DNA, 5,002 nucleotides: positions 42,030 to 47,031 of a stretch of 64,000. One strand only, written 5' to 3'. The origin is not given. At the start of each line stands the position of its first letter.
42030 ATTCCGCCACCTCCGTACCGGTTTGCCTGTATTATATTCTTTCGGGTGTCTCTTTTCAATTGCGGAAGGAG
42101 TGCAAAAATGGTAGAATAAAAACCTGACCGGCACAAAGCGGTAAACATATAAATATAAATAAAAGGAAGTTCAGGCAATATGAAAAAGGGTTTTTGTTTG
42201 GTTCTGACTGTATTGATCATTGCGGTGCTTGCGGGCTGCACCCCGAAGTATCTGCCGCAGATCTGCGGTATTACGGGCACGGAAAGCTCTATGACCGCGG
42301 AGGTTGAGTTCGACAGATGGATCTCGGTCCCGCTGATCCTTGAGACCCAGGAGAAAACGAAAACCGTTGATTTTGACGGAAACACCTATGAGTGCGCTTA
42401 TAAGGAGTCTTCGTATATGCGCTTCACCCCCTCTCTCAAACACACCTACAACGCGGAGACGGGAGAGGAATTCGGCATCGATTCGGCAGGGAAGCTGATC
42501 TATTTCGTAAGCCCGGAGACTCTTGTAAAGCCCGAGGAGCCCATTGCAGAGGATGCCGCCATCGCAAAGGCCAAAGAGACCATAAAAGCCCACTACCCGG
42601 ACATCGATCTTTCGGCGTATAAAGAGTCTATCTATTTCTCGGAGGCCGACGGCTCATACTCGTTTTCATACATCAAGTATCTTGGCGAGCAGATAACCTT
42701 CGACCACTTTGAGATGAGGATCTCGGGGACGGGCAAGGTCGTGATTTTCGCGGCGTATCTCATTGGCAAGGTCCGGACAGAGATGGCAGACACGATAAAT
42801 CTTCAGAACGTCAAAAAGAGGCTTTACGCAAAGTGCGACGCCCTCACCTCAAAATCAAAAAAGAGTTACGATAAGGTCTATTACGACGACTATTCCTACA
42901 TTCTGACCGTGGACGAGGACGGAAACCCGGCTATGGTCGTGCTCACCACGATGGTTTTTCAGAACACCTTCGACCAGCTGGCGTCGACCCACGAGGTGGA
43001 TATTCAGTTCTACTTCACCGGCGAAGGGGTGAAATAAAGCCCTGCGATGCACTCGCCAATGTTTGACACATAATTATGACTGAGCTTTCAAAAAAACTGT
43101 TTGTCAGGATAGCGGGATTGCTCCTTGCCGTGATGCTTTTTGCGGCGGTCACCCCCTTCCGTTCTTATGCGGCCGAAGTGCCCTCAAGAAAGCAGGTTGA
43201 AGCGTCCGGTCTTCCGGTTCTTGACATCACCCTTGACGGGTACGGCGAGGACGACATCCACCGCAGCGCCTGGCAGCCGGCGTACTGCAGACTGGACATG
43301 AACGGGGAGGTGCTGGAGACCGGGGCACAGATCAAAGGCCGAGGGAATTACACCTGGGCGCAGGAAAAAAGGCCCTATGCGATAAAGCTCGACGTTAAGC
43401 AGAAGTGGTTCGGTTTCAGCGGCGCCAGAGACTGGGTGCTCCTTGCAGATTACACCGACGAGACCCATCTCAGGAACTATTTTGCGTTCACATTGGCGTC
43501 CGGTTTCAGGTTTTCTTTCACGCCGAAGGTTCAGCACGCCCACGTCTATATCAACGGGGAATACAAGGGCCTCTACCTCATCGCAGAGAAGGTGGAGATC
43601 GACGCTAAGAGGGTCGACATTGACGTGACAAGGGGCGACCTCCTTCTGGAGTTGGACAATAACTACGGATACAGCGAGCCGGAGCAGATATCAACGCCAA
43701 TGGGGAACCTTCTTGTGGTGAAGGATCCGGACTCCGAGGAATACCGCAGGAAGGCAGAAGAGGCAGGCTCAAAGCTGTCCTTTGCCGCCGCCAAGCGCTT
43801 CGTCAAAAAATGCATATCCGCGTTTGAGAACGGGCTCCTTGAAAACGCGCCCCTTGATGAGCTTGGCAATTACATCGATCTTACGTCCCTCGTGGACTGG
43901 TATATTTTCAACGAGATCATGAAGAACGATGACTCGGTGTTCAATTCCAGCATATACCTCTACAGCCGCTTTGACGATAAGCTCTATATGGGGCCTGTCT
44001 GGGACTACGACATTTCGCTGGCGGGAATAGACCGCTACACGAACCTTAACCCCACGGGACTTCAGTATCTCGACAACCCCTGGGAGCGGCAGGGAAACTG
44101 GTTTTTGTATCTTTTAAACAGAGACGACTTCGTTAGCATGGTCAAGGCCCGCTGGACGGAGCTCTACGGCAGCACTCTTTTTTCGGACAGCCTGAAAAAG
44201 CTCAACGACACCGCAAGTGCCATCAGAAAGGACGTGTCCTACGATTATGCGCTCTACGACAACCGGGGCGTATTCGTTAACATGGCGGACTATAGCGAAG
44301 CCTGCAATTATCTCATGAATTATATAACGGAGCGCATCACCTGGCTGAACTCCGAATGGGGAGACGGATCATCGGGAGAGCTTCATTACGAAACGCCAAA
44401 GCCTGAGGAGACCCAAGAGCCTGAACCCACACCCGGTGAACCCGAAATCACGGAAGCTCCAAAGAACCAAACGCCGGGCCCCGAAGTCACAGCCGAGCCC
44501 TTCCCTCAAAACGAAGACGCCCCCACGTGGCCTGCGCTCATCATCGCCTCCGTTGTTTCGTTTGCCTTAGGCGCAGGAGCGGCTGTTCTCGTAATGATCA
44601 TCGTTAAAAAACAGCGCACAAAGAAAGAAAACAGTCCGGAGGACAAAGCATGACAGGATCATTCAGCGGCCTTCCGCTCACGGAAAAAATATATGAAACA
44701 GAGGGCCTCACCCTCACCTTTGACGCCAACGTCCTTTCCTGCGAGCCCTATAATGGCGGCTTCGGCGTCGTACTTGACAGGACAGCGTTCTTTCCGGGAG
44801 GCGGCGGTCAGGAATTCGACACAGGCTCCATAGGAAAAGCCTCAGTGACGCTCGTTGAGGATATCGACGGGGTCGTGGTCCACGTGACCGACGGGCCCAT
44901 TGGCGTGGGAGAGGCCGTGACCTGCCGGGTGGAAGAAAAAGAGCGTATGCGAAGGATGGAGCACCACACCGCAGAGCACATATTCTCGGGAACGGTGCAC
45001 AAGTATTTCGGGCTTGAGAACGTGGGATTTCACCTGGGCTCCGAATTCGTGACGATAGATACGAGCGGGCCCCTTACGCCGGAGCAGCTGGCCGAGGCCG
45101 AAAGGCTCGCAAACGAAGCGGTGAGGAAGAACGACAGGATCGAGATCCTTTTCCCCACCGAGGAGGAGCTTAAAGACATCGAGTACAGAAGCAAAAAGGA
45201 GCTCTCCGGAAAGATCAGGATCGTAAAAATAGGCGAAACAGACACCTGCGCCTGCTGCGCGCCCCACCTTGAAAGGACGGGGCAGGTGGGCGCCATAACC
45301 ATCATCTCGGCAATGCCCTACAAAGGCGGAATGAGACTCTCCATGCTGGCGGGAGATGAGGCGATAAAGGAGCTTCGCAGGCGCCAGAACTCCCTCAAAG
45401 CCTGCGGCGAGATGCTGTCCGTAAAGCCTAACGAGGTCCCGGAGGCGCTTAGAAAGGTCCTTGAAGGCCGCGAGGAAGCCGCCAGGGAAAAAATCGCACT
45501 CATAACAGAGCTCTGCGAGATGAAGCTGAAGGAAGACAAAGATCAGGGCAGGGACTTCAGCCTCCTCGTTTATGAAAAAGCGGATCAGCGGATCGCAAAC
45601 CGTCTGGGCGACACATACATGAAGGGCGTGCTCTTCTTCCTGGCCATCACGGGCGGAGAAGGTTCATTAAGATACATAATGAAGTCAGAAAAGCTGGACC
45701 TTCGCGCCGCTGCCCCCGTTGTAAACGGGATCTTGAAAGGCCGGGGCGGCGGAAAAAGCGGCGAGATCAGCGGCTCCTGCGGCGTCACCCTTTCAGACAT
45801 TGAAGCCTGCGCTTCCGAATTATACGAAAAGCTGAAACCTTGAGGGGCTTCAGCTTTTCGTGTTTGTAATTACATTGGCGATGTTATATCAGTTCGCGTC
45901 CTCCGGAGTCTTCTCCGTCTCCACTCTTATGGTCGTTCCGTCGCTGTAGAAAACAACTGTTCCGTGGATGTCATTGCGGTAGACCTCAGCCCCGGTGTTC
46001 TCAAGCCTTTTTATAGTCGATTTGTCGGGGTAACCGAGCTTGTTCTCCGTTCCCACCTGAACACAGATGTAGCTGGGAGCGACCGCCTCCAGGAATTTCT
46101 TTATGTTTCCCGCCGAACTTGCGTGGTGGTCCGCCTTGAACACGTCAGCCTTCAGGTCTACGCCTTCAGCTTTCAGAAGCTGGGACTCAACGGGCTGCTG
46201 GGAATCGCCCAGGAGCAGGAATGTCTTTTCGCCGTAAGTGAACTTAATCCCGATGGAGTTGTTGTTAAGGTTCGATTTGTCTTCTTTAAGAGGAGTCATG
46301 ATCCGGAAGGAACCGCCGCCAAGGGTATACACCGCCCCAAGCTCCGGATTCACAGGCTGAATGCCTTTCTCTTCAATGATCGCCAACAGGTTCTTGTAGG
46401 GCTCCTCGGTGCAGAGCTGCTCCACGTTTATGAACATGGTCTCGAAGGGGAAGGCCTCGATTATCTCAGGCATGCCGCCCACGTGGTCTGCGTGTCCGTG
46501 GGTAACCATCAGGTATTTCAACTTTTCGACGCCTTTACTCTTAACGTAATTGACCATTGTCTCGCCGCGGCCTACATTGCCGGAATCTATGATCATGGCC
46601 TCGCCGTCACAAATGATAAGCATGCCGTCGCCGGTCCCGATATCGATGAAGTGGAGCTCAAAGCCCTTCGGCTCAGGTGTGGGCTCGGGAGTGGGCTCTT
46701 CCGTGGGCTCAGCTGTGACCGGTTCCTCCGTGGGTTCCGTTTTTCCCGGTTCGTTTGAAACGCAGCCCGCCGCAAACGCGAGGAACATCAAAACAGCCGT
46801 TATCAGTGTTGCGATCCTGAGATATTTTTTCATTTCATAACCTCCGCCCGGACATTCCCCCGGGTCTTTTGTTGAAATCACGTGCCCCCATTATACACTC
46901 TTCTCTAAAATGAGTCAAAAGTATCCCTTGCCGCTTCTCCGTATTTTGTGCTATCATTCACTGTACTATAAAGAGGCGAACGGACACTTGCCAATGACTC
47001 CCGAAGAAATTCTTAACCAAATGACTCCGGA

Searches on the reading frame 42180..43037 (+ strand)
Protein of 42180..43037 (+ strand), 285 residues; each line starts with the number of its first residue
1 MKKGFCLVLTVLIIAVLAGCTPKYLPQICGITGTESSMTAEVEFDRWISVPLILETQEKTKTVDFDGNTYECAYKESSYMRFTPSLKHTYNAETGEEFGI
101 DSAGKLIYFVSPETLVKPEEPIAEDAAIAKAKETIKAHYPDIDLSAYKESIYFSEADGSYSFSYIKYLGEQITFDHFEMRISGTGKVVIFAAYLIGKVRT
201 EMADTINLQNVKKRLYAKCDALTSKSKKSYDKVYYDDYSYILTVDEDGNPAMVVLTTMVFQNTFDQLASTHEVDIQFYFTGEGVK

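Call 68: search_protein_families(library=pfam, proteins=[window:42180-43037:+], max_evalue=0.001)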
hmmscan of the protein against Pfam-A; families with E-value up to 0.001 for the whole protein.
window:42180-43037:+ (285 aa): 1 family
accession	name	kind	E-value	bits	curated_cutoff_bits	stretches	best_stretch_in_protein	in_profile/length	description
PF16244.11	DUF4901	-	0.00026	21.5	27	1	97-191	49-145/148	YcdB, YcdC repeated domain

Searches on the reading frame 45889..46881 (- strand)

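Call 68: search_protein_families(library=pfam, proteins=[window:45889-46881:-], max_evalue=0.001)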
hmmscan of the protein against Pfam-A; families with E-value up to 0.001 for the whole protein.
window:45889-46881:- (330 aa): 2 families
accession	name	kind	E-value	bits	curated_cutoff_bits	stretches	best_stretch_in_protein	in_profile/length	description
PF00753.33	Lactamase_B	-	4.7e-14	53.2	22.7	1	88-269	10-187/196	Metallo-beta-lactamase superfamily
PF12706.13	Lactamase_B_2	-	5.1e-07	29.9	27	1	115-242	25-158/200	Beta-lactamase superfamily domain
